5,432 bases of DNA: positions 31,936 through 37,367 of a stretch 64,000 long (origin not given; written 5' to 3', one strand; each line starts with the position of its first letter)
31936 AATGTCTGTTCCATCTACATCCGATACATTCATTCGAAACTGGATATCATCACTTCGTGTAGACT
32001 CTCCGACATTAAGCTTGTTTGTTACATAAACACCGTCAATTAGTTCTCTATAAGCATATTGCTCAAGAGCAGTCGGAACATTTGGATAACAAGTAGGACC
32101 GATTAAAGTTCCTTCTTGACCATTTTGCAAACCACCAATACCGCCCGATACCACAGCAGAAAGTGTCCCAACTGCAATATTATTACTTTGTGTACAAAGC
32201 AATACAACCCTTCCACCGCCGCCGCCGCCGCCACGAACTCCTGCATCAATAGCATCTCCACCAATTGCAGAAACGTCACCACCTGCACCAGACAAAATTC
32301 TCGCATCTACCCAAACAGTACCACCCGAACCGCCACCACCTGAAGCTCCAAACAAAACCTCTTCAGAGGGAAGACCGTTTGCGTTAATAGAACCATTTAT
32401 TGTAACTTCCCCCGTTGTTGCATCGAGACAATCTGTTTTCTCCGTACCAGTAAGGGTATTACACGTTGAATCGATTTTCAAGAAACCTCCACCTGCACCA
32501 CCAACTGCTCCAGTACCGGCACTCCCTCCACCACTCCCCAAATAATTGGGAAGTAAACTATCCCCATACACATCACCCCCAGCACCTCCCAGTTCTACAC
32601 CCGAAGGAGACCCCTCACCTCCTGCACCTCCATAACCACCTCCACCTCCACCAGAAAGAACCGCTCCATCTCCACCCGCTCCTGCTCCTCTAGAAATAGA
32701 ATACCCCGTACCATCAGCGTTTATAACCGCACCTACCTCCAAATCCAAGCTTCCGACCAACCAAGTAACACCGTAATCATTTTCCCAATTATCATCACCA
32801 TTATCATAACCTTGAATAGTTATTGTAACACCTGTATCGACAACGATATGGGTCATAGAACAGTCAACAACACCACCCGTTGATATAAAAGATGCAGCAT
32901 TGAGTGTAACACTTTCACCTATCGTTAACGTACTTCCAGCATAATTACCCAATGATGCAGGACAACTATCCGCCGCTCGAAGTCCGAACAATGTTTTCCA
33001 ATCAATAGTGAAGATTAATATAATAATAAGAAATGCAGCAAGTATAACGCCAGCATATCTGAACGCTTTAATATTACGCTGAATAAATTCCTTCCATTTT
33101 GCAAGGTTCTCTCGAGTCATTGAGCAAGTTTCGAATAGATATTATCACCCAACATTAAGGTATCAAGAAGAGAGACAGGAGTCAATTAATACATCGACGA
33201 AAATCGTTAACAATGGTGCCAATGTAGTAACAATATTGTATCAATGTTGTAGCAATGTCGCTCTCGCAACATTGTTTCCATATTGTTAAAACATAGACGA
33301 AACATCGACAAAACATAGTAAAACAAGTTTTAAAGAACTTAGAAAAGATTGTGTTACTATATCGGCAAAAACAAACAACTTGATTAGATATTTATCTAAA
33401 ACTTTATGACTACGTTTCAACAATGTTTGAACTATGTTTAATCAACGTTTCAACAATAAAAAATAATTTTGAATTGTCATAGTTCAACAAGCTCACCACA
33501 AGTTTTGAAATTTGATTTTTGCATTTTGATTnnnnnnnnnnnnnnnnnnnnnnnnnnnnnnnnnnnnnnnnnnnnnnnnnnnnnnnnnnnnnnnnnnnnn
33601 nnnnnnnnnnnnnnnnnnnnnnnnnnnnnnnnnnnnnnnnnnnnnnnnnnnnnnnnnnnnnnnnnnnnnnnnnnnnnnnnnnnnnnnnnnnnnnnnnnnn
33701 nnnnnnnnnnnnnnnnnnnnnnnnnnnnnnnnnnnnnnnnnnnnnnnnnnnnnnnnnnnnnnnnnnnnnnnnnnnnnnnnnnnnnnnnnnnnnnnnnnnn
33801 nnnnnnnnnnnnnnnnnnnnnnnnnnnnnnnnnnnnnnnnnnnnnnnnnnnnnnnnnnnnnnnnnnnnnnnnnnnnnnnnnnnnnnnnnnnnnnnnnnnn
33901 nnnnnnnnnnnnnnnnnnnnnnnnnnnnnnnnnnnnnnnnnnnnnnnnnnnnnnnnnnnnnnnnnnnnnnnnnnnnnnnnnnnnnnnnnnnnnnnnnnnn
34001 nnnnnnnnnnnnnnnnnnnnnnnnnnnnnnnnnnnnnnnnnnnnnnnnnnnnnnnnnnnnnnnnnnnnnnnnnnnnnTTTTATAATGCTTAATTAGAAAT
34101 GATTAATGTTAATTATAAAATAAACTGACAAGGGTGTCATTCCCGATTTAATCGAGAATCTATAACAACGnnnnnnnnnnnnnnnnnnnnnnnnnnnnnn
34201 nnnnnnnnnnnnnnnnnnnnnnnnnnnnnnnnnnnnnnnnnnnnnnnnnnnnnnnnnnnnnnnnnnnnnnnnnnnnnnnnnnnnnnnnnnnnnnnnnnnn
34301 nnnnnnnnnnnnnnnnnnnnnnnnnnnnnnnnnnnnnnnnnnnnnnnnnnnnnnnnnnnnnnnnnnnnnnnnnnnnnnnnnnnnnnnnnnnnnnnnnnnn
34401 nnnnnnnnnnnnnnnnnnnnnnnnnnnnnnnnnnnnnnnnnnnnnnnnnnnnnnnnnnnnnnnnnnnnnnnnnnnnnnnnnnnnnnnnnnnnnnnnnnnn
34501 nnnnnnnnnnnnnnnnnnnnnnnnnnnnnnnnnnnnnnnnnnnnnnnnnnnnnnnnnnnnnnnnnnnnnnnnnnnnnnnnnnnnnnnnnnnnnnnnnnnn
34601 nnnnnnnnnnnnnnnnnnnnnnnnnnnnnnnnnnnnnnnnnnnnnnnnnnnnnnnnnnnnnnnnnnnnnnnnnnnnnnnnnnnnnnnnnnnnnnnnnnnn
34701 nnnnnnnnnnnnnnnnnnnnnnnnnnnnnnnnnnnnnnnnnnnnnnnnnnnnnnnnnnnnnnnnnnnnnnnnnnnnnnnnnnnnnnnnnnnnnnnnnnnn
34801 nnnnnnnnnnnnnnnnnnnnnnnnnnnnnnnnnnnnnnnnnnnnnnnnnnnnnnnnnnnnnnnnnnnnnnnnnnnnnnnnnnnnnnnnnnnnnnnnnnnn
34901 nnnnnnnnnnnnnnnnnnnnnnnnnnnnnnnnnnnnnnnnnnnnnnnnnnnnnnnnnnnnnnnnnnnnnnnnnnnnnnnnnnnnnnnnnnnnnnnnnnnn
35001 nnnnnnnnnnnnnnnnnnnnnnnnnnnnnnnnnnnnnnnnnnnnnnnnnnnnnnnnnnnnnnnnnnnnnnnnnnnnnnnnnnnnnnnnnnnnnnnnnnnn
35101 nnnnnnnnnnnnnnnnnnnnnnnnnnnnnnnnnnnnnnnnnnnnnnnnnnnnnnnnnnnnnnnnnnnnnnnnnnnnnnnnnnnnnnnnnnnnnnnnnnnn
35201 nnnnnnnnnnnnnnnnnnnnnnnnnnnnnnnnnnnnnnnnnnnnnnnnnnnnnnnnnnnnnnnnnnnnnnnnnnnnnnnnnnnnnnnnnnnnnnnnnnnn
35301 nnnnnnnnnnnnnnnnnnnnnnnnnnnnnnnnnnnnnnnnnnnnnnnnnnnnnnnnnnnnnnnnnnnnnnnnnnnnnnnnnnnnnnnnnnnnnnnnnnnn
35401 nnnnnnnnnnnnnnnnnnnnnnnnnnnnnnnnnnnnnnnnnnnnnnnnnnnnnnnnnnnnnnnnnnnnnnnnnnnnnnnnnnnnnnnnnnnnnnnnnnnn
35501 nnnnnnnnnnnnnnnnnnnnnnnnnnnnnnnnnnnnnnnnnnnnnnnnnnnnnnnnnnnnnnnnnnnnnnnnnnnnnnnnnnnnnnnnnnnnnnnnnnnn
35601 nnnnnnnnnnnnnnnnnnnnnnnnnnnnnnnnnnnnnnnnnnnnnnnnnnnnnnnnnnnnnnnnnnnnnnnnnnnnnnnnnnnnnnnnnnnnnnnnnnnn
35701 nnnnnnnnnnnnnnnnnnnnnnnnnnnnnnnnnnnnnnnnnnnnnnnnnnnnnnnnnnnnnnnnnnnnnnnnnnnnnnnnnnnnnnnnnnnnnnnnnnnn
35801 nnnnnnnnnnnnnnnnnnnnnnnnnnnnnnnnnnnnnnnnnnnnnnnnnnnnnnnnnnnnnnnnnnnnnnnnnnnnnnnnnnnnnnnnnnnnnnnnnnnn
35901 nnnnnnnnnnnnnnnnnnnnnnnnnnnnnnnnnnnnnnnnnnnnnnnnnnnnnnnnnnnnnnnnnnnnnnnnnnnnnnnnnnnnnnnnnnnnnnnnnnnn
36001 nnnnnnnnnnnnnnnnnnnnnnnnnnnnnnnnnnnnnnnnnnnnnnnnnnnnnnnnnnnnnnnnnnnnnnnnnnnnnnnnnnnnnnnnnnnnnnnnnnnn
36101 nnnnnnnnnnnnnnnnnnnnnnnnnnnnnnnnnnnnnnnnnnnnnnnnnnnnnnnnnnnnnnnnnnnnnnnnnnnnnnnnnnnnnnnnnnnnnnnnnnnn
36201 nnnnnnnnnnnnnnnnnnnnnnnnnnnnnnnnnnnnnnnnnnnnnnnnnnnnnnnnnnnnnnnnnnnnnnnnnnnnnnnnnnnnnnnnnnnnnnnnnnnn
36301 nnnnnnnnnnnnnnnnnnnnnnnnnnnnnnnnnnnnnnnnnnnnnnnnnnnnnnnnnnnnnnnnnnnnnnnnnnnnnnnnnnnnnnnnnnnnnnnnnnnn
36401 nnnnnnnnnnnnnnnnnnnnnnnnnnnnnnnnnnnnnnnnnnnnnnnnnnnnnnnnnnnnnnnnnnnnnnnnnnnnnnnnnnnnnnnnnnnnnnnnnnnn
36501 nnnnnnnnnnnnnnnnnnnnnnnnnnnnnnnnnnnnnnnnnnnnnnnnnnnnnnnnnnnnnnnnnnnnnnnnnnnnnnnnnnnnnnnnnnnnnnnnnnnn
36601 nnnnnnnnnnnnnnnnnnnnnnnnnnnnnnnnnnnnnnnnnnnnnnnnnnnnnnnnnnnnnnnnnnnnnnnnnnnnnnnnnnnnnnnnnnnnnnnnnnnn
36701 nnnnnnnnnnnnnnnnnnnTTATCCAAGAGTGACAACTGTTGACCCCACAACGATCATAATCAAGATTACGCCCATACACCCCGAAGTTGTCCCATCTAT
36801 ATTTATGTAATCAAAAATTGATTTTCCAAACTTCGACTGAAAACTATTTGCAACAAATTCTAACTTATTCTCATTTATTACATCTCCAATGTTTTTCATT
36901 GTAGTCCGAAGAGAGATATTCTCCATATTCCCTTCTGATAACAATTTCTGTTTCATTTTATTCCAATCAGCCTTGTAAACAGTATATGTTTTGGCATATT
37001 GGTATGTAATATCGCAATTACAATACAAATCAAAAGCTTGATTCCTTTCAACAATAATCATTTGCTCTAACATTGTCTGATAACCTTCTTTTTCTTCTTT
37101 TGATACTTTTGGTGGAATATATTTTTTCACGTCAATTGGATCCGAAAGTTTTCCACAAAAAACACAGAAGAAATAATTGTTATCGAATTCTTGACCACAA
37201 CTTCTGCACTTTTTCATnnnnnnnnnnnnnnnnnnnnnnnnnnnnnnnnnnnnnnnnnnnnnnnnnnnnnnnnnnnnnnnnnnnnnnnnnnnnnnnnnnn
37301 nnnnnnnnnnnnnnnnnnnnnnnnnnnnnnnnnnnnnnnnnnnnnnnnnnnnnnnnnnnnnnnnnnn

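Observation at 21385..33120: An 11.7-kb single ORF encoding a 3911-aa protein with ~8 Pmp-like 'GGGAI' beta-helix repeat units plus LamG, Big and 4 FN3 domains.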

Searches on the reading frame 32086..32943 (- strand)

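Call 15: search_protein_families(library=pfam, proteins=[window:32086-32943:-], max_evalue=10)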
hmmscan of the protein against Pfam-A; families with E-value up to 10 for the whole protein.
window:32086-32943:- (286 aa): 0 families

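Call 34: search_protein_families(library=ncbifam, proteins=[window:32086-32943:-], max_evalue=10)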
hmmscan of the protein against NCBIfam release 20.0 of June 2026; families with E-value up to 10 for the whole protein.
window:32086-32943:- (286 aa): 1 family
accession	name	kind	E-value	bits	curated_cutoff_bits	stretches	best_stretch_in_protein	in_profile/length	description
NF047640.1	gliding_AgmC_N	equivalog_domain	0.096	11.6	275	1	86-257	237-403/412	adventurous gliding motility protein AgmC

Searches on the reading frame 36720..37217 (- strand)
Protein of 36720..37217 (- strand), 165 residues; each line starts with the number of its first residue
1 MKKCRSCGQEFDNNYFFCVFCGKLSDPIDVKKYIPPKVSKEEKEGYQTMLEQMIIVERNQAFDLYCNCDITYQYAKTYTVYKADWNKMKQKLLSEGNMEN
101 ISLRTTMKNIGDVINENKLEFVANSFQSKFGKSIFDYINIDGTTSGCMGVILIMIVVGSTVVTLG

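Call 11: search_protein_families(library=pfam, proteins=[window:36720-37217:-], max_evalue=0.01)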
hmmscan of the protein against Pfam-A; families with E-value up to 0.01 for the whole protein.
window:36720-37217:- (165 aa): 3 families
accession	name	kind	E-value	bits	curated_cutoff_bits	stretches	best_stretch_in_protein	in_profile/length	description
PF23281.1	DAAF9_N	-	0.0073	16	27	1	44-104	76-132/209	Dynein axonemal assembly factor 9 N-terminal domain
PF18952.6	DUF5696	-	0.0083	15.1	25.6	1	31-145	297-413/612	Family of unknown function (DUF5696)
PF24460.1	DUF7575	-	0.0089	15.8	28.5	0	3-22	5-24/28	Domain of unknown function (DUF7575)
